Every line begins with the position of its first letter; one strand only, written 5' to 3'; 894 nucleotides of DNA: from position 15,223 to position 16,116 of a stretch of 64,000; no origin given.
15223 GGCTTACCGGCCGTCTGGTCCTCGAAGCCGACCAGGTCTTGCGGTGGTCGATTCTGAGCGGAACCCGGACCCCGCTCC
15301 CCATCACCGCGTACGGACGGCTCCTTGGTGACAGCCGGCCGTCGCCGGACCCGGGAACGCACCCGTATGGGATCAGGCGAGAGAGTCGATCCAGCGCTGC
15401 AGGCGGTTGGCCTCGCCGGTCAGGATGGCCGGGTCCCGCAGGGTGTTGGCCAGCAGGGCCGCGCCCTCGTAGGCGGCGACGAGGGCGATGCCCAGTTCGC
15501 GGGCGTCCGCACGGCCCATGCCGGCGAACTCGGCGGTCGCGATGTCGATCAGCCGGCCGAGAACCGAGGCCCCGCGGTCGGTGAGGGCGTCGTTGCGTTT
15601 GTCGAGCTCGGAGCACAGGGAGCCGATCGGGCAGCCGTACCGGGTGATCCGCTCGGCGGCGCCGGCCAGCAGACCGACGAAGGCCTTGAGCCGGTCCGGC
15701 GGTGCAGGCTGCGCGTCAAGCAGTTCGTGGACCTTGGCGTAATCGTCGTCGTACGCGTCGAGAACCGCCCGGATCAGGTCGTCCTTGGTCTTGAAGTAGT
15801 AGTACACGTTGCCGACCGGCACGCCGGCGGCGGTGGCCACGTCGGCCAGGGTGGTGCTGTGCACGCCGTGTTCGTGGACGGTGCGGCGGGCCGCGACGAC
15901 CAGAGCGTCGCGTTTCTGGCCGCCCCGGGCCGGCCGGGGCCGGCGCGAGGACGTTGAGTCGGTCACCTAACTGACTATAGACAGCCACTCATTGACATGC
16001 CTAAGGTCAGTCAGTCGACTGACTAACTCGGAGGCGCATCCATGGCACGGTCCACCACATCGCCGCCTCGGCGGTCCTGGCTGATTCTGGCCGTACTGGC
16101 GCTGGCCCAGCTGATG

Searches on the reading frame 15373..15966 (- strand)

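Call 18: search_protein_families(library=pfam, proteins=[window:15373-15966:-], max_evalue=0.001)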
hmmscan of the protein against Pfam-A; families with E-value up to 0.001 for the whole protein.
window:15373-15966:- (197 aa): 3 families
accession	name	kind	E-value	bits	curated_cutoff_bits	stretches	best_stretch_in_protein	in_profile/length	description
PF00440.29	TetR_N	-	3.6e-14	52.7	24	1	23-68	2-47/47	Bacterial regulatory proteins, tetR family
PF21993.1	TetR_C_13_2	-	2.8e-11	44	27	1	91-182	3-97/103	Transcriptional regulator LmrA/YxaF-like, C-terminal domain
PF16925.10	TetR_C_13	-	1.3e-06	29.2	27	1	90-181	2-101/109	Tetracyclin repressor-like, C-terminal domain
